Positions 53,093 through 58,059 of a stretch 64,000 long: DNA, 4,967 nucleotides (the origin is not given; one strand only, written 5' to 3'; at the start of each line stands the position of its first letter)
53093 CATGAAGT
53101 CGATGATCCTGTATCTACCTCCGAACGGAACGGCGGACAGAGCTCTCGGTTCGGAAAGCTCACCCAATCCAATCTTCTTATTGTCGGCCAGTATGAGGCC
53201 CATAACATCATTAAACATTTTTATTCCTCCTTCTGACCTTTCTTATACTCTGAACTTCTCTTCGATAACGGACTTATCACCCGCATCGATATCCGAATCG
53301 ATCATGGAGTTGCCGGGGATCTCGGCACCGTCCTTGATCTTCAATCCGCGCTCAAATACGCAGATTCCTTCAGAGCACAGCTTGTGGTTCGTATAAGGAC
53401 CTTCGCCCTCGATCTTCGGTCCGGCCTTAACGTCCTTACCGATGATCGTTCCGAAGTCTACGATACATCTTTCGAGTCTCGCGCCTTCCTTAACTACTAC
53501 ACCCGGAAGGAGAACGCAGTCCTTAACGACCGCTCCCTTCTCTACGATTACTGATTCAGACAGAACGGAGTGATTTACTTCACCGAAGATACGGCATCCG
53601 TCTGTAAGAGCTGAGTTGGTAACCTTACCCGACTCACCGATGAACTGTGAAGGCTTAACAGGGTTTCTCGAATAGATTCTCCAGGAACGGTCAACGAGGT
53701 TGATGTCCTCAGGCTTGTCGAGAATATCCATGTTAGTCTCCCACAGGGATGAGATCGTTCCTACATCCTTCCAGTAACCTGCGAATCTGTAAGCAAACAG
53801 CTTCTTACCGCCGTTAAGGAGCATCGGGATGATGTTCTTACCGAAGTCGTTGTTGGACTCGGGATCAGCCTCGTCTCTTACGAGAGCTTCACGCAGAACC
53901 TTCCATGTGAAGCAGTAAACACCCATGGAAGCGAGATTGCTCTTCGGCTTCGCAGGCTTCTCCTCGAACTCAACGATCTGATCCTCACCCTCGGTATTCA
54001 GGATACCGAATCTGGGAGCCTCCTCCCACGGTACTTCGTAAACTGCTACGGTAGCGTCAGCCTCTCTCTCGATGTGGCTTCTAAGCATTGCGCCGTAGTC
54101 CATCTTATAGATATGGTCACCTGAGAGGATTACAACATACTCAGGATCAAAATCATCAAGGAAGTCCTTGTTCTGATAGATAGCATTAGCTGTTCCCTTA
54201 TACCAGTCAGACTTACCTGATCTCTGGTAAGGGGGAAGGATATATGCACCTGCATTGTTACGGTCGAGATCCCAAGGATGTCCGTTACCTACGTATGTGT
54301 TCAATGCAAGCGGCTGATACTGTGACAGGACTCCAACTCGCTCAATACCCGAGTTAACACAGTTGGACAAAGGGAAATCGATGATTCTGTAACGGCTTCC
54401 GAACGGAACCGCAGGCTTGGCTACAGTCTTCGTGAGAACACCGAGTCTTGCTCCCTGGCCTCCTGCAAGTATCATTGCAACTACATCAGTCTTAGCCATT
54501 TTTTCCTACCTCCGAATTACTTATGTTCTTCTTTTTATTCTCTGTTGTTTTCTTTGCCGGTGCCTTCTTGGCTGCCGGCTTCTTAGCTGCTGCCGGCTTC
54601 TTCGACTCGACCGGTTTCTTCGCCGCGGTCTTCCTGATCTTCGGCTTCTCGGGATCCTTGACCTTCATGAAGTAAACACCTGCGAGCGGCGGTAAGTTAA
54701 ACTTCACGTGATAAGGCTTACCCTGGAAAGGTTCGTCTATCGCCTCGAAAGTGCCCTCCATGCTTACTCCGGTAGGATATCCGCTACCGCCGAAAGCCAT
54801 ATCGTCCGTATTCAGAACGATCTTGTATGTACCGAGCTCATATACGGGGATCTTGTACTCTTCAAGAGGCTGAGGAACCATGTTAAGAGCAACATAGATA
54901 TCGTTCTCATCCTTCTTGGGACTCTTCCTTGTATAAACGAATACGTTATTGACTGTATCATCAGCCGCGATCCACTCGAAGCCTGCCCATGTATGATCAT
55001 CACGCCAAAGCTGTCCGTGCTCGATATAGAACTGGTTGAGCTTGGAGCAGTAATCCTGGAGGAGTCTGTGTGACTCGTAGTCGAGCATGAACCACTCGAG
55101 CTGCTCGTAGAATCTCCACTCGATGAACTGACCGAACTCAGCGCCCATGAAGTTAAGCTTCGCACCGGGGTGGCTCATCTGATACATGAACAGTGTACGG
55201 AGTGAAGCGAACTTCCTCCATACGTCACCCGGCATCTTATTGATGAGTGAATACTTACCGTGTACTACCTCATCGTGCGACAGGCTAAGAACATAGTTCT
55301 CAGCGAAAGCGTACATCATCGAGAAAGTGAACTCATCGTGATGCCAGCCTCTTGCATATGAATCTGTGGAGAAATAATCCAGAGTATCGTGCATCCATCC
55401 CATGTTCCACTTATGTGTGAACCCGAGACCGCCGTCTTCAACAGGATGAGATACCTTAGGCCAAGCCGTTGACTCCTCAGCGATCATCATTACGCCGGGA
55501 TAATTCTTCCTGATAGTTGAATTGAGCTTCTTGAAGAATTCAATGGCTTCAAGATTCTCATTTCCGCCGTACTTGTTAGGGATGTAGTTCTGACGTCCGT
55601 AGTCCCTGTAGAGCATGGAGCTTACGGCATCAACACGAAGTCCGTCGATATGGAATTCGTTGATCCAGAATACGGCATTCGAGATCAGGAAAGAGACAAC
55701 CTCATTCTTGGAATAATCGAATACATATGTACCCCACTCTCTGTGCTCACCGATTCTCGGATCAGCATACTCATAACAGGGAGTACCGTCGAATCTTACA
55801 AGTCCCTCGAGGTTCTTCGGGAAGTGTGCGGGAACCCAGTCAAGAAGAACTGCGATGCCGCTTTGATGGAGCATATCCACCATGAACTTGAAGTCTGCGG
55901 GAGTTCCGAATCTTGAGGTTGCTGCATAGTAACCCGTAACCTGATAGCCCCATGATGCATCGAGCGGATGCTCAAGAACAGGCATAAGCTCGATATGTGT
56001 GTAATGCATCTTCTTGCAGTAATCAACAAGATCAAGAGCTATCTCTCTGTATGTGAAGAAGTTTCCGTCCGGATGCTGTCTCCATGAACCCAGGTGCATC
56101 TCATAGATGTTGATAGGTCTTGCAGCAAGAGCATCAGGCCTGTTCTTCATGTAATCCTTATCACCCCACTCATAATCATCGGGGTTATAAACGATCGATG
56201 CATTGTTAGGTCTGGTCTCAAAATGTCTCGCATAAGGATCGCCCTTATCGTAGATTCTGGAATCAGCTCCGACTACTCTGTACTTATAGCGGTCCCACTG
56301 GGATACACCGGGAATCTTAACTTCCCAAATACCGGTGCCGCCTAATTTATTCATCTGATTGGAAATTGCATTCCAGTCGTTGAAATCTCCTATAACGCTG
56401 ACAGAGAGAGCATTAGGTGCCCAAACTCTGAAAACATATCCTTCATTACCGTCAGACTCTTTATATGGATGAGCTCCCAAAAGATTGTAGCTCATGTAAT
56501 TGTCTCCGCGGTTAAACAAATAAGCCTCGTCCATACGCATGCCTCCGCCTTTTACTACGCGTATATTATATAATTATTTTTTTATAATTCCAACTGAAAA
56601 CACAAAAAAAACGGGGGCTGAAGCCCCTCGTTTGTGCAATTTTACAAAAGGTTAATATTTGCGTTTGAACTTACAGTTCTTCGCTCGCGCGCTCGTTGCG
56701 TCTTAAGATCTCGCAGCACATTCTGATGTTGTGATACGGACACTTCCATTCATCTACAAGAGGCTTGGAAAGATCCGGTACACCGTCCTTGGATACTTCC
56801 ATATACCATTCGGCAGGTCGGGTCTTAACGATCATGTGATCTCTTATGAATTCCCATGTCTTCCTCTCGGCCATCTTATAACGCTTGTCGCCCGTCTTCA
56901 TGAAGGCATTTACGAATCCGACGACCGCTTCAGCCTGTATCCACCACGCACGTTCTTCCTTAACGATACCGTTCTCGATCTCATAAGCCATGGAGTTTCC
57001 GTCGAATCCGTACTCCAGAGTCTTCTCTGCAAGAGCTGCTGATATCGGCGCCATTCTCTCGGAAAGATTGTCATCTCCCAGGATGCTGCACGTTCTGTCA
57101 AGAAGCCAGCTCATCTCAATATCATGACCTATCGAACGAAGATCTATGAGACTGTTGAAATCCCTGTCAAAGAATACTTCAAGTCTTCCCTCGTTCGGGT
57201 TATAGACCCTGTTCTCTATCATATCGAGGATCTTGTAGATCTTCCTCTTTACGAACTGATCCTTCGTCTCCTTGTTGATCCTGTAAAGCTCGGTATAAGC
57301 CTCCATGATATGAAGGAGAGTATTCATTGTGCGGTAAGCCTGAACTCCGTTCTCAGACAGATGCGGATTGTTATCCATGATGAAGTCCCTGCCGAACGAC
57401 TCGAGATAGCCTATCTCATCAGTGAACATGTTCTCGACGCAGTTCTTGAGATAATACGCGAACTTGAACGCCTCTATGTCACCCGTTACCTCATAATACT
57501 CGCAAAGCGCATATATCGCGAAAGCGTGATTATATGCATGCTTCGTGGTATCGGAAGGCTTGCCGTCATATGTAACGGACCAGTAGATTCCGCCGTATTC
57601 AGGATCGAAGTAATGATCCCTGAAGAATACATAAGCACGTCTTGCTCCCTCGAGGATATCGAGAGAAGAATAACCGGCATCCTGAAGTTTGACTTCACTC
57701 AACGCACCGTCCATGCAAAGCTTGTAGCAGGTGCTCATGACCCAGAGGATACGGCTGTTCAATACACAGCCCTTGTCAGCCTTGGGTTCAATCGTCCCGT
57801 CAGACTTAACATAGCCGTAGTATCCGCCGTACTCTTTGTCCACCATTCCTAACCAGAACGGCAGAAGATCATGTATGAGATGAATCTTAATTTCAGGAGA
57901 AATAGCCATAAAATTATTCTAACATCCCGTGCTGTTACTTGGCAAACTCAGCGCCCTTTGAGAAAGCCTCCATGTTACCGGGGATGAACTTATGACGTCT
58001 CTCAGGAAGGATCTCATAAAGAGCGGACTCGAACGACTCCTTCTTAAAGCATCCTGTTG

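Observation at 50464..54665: Glycogen synthase and branching enzyme both carry histone-H1-like PAKK tails: possible granule-nucleoid tethering or condensate system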

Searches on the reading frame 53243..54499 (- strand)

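Call 3: search_protein_families(library=pfam, proteins=[window:53243-54499:-])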
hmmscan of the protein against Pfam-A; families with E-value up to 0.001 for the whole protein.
window:53243-54499:- (418 aa): 5 families
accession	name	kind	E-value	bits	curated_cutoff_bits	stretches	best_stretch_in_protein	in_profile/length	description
PF00483.29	NTP_transferase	-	2.5e-66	224.2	21.2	1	8-261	2-244/245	Nucleotidyl transferase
PF24894.1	Hexapep_GlmU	-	3.7e-15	56.3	23.3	1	288-381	11-103/104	GlmU-like, C-terminal hexapeptide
PF25084.1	LbH_EIF2B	-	1.1e-09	38.6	54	1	271-358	14-104/105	EIF2B subunit epsilon LbH domain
PF25247.1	LbH_GLGC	-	4.1e-06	27.2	27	0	291-331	11-52/135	GLGC left-handed parallel beta-helix domain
PF12804.13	NTP_transf_3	-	0.00014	22.6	27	1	8-156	1-125/160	MobA-like NTP transferase domain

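Call 44: search_protein_families(library=ncbifam, proteins=[window:53243-54499:-])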
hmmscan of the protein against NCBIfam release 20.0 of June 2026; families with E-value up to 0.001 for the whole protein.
window:53243-54499:- (418 aa): 25 families
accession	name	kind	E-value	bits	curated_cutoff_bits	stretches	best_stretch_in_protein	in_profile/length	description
NF003670.0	PRK05293.1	equivalog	7.7e-172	571.5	470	1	3-363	2-362/382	glucose-1-phosphate adenylyltransferase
TIGR02091.1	glgC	equivalog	3.2e-134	447.6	424.9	1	6-358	1-361/364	glucose-1-phosphate adenylyltransferase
NF001947.0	PRK00725.1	subfamily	1e-113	380.3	470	1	4-384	15-416/426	glucose-1-phosphate adenylyltransferase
NF002023.0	PRK00844.1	subfamily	7.9e-106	354.3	458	1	3-386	4-406/408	glucose-1-phosphate adenylyltransferase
NF002772.0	PRK02862.1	equivalog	1.6e-84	284.2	537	2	4-184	2-181/429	glucose-1-phosphate adenylyltransferase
TIGR02092.1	glgD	equivalog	6.3e-61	206.5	236.6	1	6-359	3-354/370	glucose-1-phosphate adenylyltransferase subunit GlgD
NF052502.1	man1P_GTase_Rv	exception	1.3e-34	119.6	440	1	8-357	3-328/352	mannose-1-phosphate guanylyltransferase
TIGR01208.1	rmlA_long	equivalog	5.8e-32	111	320.25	1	8-353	2-331/353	glucose-1-phosphate thymidylyltransferase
TIGR03992.1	Arch_glmU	subfamily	2.5e-27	95.7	292.1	1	8-302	3-266/393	bifunctional sugar-1-phosphate nucleotidylyltransferase/acetyltransferase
NF041313.1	UDPGP_AglF_Halo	equivalog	6e-22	78.2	400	1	8-250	3-225/234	UTP--glucose-1-phosphate uridylyltransferase AglF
TIGR01207.1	rmlA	equivalog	1.2e-19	70.5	360.65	1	9-256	3-233/286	glucose-1-phosphate thymidylyltransferase RfbA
NF012024.0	PRK15480.1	equivalog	4.5e-18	65.4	588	1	8-256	6-237/292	glucose-1-phosphate thymidylyltransferase RfbA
NF041173.1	Sug_nt_acttase_Thmprot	equivalog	1.8e-14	53.5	600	1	8-265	3-233/405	bifunctional sugar-1-phosphate nucleotidylyltransferase/acetyltransferase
TIGR01099.1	galU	equivalog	4.4e-10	39.6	326.8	1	101-204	105-213/261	UTP--glucose-1-phosphate uridylyltransferase GalU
TIGR02623.1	G1P_cyt_trans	equivalog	1.9e-09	37.4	300.25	1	111-249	114-235/255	glucose-1-phosphate cytidylyltransferase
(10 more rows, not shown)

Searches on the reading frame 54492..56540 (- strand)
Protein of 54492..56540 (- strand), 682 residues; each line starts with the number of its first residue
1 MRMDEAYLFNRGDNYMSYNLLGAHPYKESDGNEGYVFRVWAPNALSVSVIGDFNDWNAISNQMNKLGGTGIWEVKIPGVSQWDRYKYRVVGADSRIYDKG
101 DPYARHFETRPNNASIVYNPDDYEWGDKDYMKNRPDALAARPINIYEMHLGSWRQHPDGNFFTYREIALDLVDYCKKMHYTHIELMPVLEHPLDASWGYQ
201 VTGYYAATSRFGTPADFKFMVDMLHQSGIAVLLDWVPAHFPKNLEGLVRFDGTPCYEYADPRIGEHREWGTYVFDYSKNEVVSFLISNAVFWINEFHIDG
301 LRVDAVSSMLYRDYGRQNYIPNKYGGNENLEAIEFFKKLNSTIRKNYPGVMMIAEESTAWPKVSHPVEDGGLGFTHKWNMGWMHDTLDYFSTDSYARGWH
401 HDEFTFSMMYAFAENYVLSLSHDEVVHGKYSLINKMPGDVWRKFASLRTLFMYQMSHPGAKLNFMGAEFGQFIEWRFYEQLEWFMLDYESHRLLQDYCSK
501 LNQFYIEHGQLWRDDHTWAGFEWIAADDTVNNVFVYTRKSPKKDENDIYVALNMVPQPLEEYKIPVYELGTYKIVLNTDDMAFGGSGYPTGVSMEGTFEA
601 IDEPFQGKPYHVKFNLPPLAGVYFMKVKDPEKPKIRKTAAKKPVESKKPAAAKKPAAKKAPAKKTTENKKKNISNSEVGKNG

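Call 3: search_protein_families(library=pfam, proteins=[window:54492-56540:-])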
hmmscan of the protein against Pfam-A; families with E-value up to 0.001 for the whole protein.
window:54492-56540:- (682 aa): 4 families
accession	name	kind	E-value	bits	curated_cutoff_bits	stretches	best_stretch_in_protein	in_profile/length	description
PF02922.24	CBM_48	-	1.4e-21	77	22.4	1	21-104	2-83/83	Carbohydrate-binding module 48 (Isoamylase N-terminal domain)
PF00128.31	Alpha-amylase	-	2e-18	67.3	22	2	172-242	25-94/446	Alpha amylase, catalytic domain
PF02806.24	Alpha-amylase_C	-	2.4e-16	60.3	21.2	1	523-624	1-92/95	Alpha amylase, C-terminal all-beta domain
PF22019.2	GlgB_N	-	4.8e-08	33.4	27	1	18-103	17-94/94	alpha-1,4-glucan branching enzyme GlgB, N-terminal domain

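Call 43: search_solved_structures(query=window:54492-56540:-, max_evalue=1e-40, show_alignments=0)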
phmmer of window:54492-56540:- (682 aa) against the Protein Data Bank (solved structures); distinct sequences matched with E-value up to 1e-40: 25.
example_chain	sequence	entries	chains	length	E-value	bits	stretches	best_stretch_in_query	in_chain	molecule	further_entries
5gqz_A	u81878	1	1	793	1.7e-196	657.9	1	156-639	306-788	1,4-alpha-glucan branching enzyme GlgB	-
5gqu_A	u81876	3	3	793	3.6e-196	656.8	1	156-639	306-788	1,4-alpha-glucan branching enzyme GlgB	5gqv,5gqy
5gr5_A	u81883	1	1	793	6.9e-196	655.9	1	156-639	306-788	1,4-alpha-glucan branching enzyme GlgB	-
5gqw_A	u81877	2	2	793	7.8e-196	655.7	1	156-639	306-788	1,4-alpha-glucan branching enzyme GlgB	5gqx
5gr2_A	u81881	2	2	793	9.1e-196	655.5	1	156-639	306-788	1,4-alpha-glucan branching enzyme GlgB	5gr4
5gr1_A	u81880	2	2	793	1.8e-195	654.5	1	156-639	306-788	1,4-alpha-glucan branching enzyme GlgB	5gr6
5gr0_A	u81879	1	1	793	4e-195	653.4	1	156-639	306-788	1,4-alpha-glucan branching enzyme GlgB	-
5gr3_A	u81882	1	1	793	4.2e-194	650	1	156-639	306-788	1,4-alpha-glucan branching enzyme GlgB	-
6klf_A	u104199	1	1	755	4.5e-194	649.9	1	156-630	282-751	1,4-alpha-glucan branching enzyme GlgB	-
6joy_A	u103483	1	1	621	6.2e-193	646.1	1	9-622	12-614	1,4-alpha-glucan branching enzyme GlgB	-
8zqa_A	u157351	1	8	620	3.8e-190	636.9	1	9-621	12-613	1,4-alpha-glucan branching enzyme GlgB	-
3k1d_A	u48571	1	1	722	5.4e-186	623.2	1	6-623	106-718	1,4-alpha-glucan-branching enzyme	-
1m7x_A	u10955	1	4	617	6.9e-174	583.2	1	10-626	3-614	1,4-alpha-glucan Branching Enzyme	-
8sdb_A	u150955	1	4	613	2.1e-173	581.5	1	15-626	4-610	1,4-alpha-glucan branching enzyme GlgB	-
4lpc_A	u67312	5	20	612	3e-173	581.1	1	17-626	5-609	1,4-alpha-glucan branching enzyme GlgB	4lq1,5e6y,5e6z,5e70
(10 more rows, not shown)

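Call 44: search_protein_families(library=ncbifam, proteins=[window:54492-56540:-])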
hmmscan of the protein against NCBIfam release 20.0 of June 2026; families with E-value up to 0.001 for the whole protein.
window:54492-56540:- (682 aa): 21 families
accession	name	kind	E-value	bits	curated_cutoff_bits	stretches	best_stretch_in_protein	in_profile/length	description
NF008967.0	PRK12313.1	equivalog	3.7e-261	868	577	1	4-626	10-627/633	1,4-alpha-glucan branching protein GlgB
NF003811.1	PRK05402.1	equivalog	5.8e-259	860.8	741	1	6-624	3-617/619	1,4-alpha-glucan branching protein GlgB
TIGR01515.1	branching_enzym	equivalog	6.2e-231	768.2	463.95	1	6-622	2-604/607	1,4-alpha-glucan branching enzyme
NF009221.0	PRK12568.1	equivalog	1.1e-204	681.6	1270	1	4-624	123-741/745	1,4-alpha-glucan branching enzyme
NF011294.0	PRK14706.1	equivalog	3.1e-203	676.6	1284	1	18-630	27-628/642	1,4-alpha-glucan branching enzyme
NF011293.0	PRK14705.1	equivalog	1.7e-201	671.8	2376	1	11-626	613-1222/1224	1,4-alpha-glucan branching enzyme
TIGR02402.1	trehalose_TreZ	equivalog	1.3e-43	149.2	538.8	1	37-418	3-344/545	malto-oligosyltrehalose trehalohydrolase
TIGR02104.1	pulA_typeI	equivalog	3.6e-17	61.7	504.5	1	35-305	21-320/605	type I pullulanase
TIGR02456.1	treS_nterm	equivalog_domain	2.4e-15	56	678.35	2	275-362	169-245/539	maltose alpha-D-glucosyltransferase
TIGR02100.1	glgX_debranch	equivalog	6.3e-13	47.7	640.9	1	116-313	134-349/688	glycogen debranching protein GlgX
NF002983.0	PRK03705.1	equivalog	5.5e-10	37.9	901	1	118-309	131-341/658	glycogen debranching protein GlgX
NF041321.1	Alpha-amyl_MalA_Halo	equivalog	1.2e-08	33.9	875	1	140-304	257-425/666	alpha-amylase MalA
TIGR02403.1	trehalose_treC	equivalog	4e-08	32.4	799.05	1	169-240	30-100/544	alpha,alpha-phosphotrehalase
NF051899.1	BetGalacBglAAgro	equivalog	1e-06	27.5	900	1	172-239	34-100/537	beta-galactosidase BglA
TIGR02401.1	trehalose_TreY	equivalog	2.8e-06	25.9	498.65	1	168-241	18-91/838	malto-oligosyltrehalose synthase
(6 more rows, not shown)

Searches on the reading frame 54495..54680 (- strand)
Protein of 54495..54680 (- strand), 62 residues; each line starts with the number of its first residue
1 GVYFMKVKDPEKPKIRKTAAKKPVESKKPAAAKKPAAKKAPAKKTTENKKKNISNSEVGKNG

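Call 23: find_homologous_proteins(query=window:54495-54665:-, max_evalue=0.001)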
Query window:54495-54665:-: 309 candidates shared short words with the query, none scored E <= 0.001.

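Call 51: search_protein_families(library=pfam, proteins=[window:54495-54680:-], max_evalue=10)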
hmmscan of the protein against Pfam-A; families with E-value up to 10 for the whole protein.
window:54495-54680:- (62 aa): 3 families
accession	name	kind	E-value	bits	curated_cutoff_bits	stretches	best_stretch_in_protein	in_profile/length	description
PF07382.16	HC2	-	0.0015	19.1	40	1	11-52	82-121/194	Histone H1-like nucleoprotein HC2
PF09598.15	Stm1_N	-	1.6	10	23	1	15-52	26-63/70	Stm1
PF20069.4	DUF6465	-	1.9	9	26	1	8-52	17-62/130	Family of unknown function (DUF6465)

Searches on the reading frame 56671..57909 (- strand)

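Call 29: search_protein_families(library=pfam, proteins=[window:56671-57909:-])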
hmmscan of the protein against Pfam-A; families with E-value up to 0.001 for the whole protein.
window:56671-57909:- (412 aa): 1 family
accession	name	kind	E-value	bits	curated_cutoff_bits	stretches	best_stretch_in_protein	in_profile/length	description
PF07221.17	GlcNAc_2-epim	-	8.9e-33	114.4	23.4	1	29-381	1-333/347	N-acylglucosamine 2-epimerase (GlcNAc 2-epimerase)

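Call 44: search_protein_families(library=ncbifam, proteins=[window:56671-57909:-])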
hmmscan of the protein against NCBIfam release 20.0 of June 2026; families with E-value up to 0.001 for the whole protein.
window:56671-57909:- (412 aa): 3 families
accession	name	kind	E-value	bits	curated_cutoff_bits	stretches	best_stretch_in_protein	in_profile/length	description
NF041848.1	celb_epim_EpiA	equivalog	2.6e-72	244.1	800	1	18-403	27-399/405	cellobiose 2-epimerase EpiA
NF052547.1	AcylGsamEpipAGE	equivalog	7.6e-16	58.1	600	1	7-397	8-373/384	n-acyl-d-glucosamine 2-epimerase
NF051846.1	ManIsomPseudo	equivalog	2.2e-12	46.6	600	1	309-378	298-366/401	D-mannose isomerase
